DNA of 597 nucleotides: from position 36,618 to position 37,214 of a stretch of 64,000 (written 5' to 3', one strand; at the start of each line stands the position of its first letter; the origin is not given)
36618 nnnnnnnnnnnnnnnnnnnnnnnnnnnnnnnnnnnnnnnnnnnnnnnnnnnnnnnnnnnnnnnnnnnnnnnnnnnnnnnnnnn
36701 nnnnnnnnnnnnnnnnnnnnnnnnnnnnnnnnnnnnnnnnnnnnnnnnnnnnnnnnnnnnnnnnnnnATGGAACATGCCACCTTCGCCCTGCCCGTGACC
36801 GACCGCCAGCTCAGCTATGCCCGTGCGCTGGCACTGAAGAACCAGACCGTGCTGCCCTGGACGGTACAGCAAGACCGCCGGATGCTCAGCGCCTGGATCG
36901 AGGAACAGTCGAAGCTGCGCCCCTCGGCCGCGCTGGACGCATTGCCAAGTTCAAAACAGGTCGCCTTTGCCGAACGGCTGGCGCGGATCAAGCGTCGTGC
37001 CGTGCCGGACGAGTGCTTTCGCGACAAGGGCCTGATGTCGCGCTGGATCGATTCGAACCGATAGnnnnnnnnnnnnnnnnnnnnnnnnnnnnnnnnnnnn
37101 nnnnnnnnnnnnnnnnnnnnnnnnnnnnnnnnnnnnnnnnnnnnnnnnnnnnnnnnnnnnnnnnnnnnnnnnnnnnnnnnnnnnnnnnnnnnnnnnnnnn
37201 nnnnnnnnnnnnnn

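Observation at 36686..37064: Stand-alone small gene behind a double LexA box: candidate uncharacterised SOS effector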

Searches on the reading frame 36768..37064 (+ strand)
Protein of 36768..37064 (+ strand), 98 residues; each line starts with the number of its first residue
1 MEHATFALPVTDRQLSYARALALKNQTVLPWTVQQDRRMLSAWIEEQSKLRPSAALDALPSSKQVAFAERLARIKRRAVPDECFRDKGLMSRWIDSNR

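Call 4: search_protein_families(library=pfam, proteins=[window:36768-37064:+], max_evalue=1)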
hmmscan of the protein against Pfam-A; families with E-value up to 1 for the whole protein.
window:36768-37064:+ (98 aa): 0 families

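Call 5: search_protein_families(library=ncbifam, proteins=[window:36768-37064:+], max_evalue=1)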
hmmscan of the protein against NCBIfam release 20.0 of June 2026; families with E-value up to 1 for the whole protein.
window:36768-37064:+ (98 aa): 1 family
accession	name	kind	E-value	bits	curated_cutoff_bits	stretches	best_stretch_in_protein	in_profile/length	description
TIGR02511.1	type_III_tyeA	equivalog_domain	0.061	13.6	25.9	1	42-87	17-61/82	TyeA family type III secretion system gatekeeper subunit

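Call 6: find_homologous_proteins(query=window:36768-37061:+, max_evalue=0.001)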
Query window:36768-37061:+ (98 aa): 1455 proteins with E <= 0.001 among 1460 candidates; the best 120 are listed.
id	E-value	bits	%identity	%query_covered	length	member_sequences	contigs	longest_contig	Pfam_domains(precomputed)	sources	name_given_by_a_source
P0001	4.5e-55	201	97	100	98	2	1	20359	-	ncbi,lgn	-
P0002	5.3e-49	182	87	100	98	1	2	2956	-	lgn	-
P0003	1.7e-47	177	85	100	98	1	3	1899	-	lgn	-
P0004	3.4e-47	176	84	100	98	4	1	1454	-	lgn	-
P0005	6.4e-46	172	81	100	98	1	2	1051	-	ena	-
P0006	1.5e-45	171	80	100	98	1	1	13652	-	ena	-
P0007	2.7e-45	170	81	100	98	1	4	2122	-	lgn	-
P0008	2.9e-45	170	83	100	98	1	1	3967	-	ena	-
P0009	4.8e-45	169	80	100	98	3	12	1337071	-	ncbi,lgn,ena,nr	ncbi:MAG: hypothetical protein IPL38_04285 [Rhodobacter sp.]|nr:hypothetical protein [Rhodobacter sp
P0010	7.1e-45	169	79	100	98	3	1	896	-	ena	-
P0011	7.7e-45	168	79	100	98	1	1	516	-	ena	-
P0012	1.1e-44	168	79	100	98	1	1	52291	-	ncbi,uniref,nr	ncbi:hypothetical protein [Roseinatronobacter alkalisoli]|uniref:DUF1153 domain-containing protein n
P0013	1.1e-44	168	80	100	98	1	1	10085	-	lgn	-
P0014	1.2e-44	168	80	100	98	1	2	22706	-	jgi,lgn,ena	-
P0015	1.2e-44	168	80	100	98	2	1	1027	-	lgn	-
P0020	3.3e-44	166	78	100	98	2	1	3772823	-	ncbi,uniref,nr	ncbi:hypothetical protein [Roseinatronobacter monicus]|uniref:Uncharacterized protein n=1 Tax=Rosein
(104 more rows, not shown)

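Call 9: find_related_loci(query=A1, collection=genome_contigs, flank=4000)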
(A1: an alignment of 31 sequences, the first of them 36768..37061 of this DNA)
Query A1 (98 aa) in genome_contigs; peptide patterns used: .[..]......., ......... (x = any residue, [..] = any of these).
599 stretches matched a pattern (row limit reached: there are more); 556 encode a relative of the query (tblastn E <= 1e-3); the best 80 are kept; 80 distinct loci.
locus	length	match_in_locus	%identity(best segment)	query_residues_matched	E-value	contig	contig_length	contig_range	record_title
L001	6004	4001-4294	79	1-98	3e-51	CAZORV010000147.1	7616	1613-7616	MAG TPA_asm: uncultured Frigidibacter sp. isolate SRP342105_co3_297 genome assembly, contig: NODE_11495_length_7616_cov_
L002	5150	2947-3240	80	1-98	5e-51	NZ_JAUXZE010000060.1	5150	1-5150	MAG: Tabrizicola sp. isolate C18_maxbin.019 C18_k141_225408, whole genome shotgun sequence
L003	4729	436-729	80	1-98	6e-51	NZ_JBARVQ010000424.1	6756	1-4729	MAG: Albidovulum sp. isolate MFD12160_ilm_asm_bin2 k127_9470, whole genome shotgun sequence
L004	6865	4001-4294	77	1-98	1e-50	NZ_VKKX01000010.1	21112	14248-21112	Gemmobacter caeruleus strain N8 NODE_19, whole genome shotgun sequence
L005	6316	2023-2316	79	1-98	9e-51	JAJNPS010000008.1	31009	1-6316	MAG: Rhodobacterales bacterium isolate MAG_013 k141_266906, whole genome shotgun sequence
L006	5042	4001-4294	78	1-98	1e-50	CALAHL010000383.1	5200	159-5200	MAG TPA_asm: uncultured Rhodospirillaceae bacterium isolate ERR2206769_bin.49_CONCOCT_v1.1_MAG genome assembly, contig:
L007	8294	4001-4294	79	1-98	2e-50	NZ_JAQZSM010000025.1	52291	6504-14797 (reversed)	Roseinatronobacter alkalisoli strain HJB301 Scaffold25, whole genome shotgun sequence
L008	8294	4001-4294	79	1-98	2e-50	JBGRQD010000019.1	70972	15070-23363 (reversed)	MAG: Pelagibaca sp. isolate MAG10-MX28 MAG_Ocu_10_all_MX28_60, whole genome shotgun sequence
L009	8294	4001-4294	78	1-98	4e-50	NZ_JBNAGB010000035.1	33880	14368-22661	Sagittula sp. S175 Sagittula_salina_SS175_Scaffold35, whole genome shotgun sequence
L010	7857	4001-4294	79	1-98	2e-50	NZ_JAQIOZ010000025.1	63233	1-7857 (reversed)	Primorskyibacter aestuariivivens strain OITF-36 K52455_ctg0025, whole genome shotgun sequence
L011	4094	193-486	77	1-98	6e-50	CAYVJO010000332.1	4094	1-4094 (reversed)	MAG TPA_asm: uncultured Hyphomicrobiaceae bacterium isolate SRP072547_co1_339 genome assembly, contig: NODE_52212_length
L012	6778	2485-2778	78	1-98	4e-50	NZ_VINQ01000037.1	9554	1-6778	Aquicoccus porphyridii strain L1 8-17 scaffold_36, whole genome shotgun sequence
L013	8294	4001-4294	79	1-98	6e-50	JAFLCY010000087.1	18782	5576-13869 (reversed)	MAG: Rhodobacterales bacterium isolate UWPOB_RHODOB1 gnl_X_KBLHCKFH_84, whole genome shotgun sequence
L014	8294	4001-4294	78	1-98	4e-50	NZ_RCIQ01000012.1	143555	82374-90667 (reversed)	Nioella ostreopsis strain Z7-4 scaffold12, whole genome shotgun sequence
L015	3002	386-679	78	1-98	7e-50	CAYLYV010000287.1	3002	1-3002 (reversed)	MAG TPA_asm: uncultured Cypionkella sp. isolate SRP302447_co3_40 genome assembly, contig: NODE_108783_length_3002_cov_19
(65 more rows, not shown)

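Call 15: find_encoding_contigs(protein=P0020, flank=8000, max_places=4)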
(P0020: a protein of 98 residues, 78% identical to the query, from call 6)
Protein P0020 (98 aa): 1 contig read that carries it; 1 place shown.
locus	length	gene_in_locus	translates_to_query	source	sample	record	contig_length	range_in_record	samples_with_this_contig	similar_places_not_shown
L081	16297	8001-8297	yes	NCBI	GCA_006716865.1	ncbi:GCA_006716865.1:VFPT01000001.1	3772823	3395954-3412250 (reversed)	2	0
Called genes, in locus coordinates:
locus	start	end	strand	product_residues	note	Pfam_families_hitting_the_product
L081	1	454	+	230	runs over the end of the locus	PF00005:ABC_tran, PF13304:AAA_21 (faint)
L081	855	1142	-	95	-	PF05406:WGR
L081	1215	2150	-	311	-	PF10686:YAcAr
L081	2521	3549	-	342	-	PF23639:DUF7146, PF13362:Toprim_3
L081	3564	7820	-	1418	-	PF13872:AAA_34, PF04851:ResIII (weak), PF13871:Helicase_C_4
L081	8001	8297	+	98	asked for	-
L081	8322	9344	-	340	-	PF08843:AbiEii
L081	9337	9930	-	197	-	PF17194:AbiEi_3_N (weak), PF19570:DUF6088, PF13338:AbiEi_4 (faint)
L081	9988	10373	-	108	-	-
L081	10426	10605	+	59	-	-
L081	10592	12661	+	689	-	PF00239:Resolvase, PF07508:Recombinase, PF13408:Zn_ribbon_recom (weak)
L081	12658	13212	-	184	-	-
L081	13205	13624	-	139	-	-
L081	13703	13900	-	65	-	-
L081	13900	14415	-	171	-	PF21798:DUF6878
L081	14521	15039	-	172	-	-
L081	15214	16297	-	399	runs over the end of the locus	-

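Call 16: find_encoding_contigs(protein=window:36768-37064:+, flank=8000, max_places=4)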
Protein window:36768-37064:+ (98 aa): 14 contigs read that carry it; 4 places shown.
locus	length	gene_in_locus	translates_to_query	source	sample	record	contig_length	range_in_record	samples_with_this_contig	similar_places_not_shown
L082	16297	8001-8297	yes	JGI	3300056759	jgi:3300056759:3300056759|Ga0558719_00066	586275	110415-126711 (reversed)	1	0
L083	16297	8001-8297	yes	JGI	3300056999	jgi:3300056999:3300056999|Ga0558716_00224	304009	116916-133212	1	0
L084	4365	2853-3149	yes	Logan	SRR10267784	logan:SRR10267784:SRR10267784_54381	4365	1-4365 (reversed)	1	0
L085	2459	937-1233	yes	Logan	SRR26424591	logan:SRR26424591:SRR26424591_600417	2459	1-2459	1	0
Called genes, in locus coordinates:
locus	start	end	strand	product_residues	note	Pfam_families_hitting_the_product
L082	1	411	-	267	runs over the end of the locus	PF02673:BacA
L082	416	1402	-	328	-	PF01073:3Beta_HSD (weak), PF01370:Epimerase, PF04321:RmlD_sub_bind, PF05368:NmrA, PF13460:NAD_binding_10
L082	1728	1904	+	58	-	-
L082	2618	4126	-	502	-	PF07219:HemY_N, PF14559:TPR_19 (faint)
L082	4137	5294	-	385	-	-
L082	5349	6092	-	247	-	PF02602:HEM4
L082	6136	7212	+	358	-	PF00814:TsaD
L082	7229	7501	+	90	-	PF03795:YCII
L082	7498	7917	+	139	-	PF01878:EVE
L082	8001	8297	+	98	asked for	-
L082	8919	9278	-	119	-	-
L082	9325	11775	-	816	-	PF02518:HATPase_c, PF00204:DNA_gyraseB, PF01751:Toprim, PF21249:GyrB_hook, PF00986:DNA_gyraseB_C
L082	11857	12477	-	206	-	PF01810:LysE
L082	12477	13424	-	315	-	PF00903:Glyoxalase, PF13673:Acetyltransf_10 (faint), PF00583:Acetyltransf_1, PF13527:Acetyltransf_9, PF13508:Acetyltransf_7 (weak)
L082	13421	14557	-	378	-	PF02463:SMC_N, PF13175:AAA_15 (weak), PF13476:AAA_23, PF13304:AAA_21 (weak)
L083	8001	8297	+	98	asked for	-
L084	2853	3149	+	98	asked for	-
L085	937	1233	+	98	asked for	-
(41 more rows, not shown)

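Call 17: find_encoding_contigs(protein=P0001, flank=8000, max_places=4)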
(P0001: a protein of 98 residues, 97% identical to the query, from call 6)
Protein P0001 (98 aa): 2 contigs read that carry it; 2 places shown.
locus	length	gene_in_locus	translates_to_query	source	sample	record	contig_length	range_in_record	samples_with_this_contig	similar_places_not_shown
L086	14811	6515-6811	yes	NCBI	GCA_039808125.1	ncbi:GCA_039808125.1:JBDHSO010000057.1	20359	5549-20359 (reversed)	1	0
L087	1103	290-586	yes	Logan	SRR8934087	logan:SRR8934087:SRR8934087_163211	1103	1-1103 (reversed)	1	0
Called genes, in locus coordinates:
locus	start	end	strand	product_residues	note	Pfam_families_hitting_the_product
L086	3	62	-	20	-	?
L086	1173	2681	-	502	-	PF07219:HemY_N, PF14559:TPR_19 (weak)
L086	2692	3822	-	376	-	-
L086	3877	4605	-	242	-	PF02602:HEM4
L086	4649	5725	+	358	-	PF00814:TsaD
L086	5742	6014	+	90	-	PF03795:YCII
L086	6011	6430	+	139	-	PF01878:EVE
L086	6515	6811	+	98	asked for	-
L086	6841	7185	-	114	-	-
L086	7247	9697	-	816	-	PF02518:HATPase_c, PF00204:DNA_gyraseB, PF01751:Toprim, PF21249:GyrB_hook, PF00986:DNA_gyraseB_C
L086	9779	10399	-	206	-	PF01810:LysE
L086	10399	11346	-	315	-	PF00903:Glyoxalase, PF00583:Acetyltransf_1 (weak), PF13527:Acetyltransf_9, PF13508:Acetyltransf_7 (weak)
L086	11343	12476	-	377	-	PF02463:SMC_N, PF13175:AAA_15 (weak), PF13476:AAA_23, PF13304:AAA_21 (weak)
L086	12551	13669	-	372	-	PF00712:DNA_pol3_beta, PF02767:DNA_pol3_beta_2, PF02768:DNA_pol3_beta_3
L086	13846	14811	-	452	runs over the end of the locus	PF11638:DnaA_N, PF00308:Bac_DnaA, PF13191:AAA_16 (faint), PF00004:AAA (weak), PF01695:IstB_IS21 (weak), PF08299:Bac_DnaA_C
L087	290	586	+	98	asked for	-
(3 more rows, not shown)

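Call 18: find_encoding_contigs(protein=P0009, flank=8000, max_places=4)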
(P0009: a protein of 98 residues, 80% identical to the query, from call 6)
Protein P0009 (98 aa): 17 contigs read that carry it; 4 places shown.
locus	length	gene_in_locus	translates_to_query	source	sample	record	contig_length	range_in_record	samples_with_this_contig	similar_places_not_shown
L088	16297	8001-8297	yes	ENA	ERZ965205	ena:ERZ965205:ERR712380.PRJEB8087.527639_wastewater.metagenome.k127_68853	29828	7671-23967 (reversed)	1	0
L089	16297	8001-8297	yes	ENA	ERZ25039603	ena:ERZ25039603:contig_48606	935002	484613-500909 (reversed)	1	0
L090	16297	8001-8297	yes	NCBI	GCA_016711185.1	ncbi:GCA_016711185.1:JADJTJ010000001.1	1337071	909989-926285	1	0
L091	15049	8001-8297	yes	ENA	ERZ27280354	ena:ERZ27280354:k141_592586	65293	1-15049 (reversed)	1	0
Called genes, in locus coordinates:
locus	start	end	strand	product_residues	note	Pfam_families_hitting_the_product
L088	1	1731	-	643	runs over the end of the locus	PF00294:PfkB, PF09863:DUF2090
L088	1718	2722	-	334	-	PF01408:GFO_IDH_MocA, PF02894:GFO_IDH_MocA_C, PF22725:GFO_IDH_MocA_C3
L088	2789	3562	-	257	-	PF00005:ABC_tran, PF02463:SMC_N (faint)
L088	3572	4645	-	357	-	PF02653:BPD_transp_2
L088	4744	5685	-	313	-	PF00532:Peripla_BP_1, PF13407:Peripla_BP_4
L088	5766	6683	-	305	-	PF01261:AP_endonuc_2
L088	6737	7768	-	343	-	PF00356:LacI, PF13407:Peripla_BP_4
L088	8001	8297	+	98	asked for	-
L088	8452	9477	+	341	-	PF08448:PAS_4 (weak), PF00512:HisKA, PF02518:HATPase_c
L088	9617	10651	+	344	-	PF12849:PBP_like_2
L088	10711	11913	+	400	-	PF12501:DUF3708, PF00528:BPD_transp_1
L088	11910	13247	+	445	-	PF11812:DUF3333, PF00528:BPD_transp_1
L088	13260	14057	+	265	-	PF00005:ABC_tran, PF02463:SMC_N (weak), PF13175:AAA_15 (faint), PF13304:AAA_21 (weak)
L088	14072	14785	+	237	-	PF01895:PhoU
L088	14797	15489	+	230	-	PF00072:Response_reg, PF00486:Trans_reg_C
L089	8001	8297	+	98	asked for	-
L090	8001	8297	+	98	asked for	-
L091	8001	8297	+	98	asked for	-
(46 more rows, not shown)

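Call 19: predict_structure(alignment_id=A1)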
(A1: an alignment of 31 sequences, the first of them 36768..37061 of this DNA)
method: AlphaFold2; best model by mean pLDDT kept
length: 98 residues; sequences in the alignment: 31
mean_pLDDT: 87.4   pTM: 0.54
mean pLDDT of the five models: 87.4, 80.8, 77.0, 75.5, 74.3
residues with pLDDT >= 90: 67; 70-90: 18; 50-70: 11; < 50: 2
segments of 3 or more residues with pLDDT < 50: none
pLDDT, mean of each block of 10 residues (from residue 1): 65 93 90 91 90 72 94 94 93 92
secondary structure, 60 per line:
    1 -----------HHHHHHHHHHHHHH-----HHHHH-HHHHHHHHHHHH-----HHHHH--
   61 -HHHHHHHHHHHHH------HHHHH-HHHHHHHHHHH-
elements in order: H12-25 H31-35 H37-48 H54-58 H62-74 H81-85 H87-97

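Call 20: search_protein_representatives(alignment_id=A1)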
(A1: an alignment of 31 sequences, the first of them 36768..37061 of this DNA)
Query: 31 sequences, 98 profile positions. Proteins with E-value up to 0.001 (for the whole library): 376; up to 1e-10: 170; up to 1e-30: 24. The best 150 are listed.
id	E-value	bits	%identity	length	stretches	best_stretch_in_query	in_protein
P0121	1.9e-52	191.8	-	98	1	1-98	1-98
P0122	6.1e-52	190.1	-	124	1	4-98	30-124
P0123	2.2e-49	181.9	-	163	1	10-98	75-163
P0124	5.1e-43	161.5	-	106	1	3-98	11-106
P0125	6.4e-41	154.8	-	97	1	2-98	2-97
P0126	5.3e-40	151.8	-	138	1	1-82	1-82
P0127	1.3e-39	150.6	-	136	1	25-98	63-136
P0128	3.9e-39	149.0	-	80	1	1-77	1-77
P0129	5.6e-37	142.1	-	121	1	1-90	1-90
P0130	2.1e-36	140.3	-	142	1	1-75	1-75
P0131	1.2e-35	137.8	-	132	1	7-98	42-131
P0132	2.0e-35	137.1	-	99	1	10-89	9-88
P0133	1.9e-33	130.8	-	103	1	5-96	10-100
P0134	3.4e-33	130.0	-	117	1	1-77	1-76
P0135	8.1e-33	128.8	-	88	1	1-70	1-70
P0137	3.4e-32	126.8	-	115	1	7-97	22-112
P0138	7.4e-32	125.7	-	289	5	11-96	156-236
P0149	7.4e-30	119.3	-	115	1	8-97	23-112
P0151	8.4e-29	115.9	-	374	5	11-97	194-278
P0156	1.0e-27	112.4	-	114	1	6-98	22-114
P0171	4.0e-26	107.3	-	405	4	9-96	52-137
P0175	7.0e-26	106.5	-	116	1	8-98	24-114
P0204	1.9e-22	95.5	-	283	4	6-96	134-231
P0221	3.0e-19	85.2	-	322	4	7-78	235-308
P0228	6.3e-18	81.0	-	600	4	8-81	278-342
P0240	2.4e-16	76.0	-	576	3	9-96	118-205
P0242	2.9e-15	72.5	-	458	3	12-95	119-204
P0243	3.3e-15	72.3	-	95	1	11-95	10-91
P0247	1.7e-14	70.0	-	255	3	10-86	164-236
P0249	2.4e-14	69.5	-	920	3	8-98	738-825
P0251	3.4e-14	69.1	-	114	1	12-97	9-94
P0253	5.1e-14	68.5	-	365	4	3-94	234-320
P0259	3.8e-13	65.7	-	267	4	11-96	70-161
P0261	4.4e-13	65.5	-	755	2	10-98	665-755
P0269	2.5e-12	63.1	-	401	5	11-97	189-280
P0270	2.8e-12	62.9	-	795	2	8-98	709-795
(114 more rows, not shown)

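Call 21: search_protein_families(library=pfam, proteins=[P0249, P0261, P0270, P0228, P0240, P0242, P0171, P0151, P0253, P0269], max_evalue=0.01)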
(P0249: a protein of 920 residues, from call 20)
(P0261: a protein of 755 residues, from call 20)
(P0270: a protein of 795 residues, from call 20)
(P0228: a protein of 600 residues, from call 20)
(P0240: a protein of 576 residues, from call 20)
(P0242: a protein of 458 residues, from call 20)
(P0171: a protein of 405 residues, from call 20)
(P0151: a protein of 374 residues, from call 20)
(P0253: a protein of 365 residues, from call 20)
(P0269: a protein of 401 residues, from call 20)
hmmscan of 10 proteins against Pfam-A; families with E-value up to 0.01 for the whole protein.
P0249 (920 aa): 2 families
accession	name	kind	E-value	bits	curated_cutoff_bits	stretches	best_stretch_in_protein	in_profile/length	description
PF01131.25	Topoisom_bac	-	5.3e-85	286.3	35.1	1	152-614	4-410/411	DNA topoisomerase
PF01751.28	Toprim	-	4.7e-14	52.8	23.1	1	12-120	1-81/96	Toprim domain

P0261 (755 aa): 3 families
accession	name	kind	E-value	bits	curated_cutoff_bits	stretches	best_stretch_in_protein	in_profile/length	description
PF01131.25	Topoisom_bac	-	1.7e-82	278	35.1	1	148-585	3-410/411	DNA topoisomerase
PF01751.28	Toprim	-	3.8e-16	59.5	23.1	1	6-114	2-82/96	Toprim domain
PF13662.12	Toprim_4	-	0.0061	17.2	25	0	70-114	33-77/85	Toprim domain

P0270 (795 aa): 2 families
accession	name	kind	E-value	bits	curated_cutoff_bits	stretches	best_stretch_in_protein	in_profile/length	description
PF01131.25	Topoisom_bac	-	4.1e-82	276.8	35.1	1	146-585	2-408/411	DNA topoisomerase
PF01751.28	Toprim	-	5.3e-12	46.2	23.1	1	8-117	2-86/96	Toprim domain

P0228 (600 aa): 0 families

P0240 (576 aa): 1 family
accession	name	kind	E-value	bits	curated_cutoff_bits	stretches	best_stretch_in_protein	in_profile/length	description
PF11272.13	DUF3072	-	0.00023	21.4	27.5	0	123-157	19-51/56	Protein of unknown function (DUF3072)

P0242 (458 aa): 0 families

P0171 (405 aa): 2 families
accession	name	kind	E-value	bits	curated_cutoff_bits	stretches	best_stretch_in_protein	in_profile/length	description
PF04993.18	TfoX_N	-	0.0079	16.7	30.1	0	150-187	54-91/91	TfoX N-terminal domain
PF19131.5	DUF5814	-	0.0079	16.3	25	0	103-186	5-88/148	Family of unknown function (DUF5814)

P0151 (374 aa): 0 families

P0253 (365 aa): 1 family
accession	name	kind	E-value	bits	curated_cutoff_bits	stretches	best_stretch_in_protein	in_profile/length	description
PF19000.5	DUF5729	-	0.0047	17.6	27.4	0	193-264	64-132/141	Family of unknown function (DUF5729)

P0269 (401 aa): 0 families
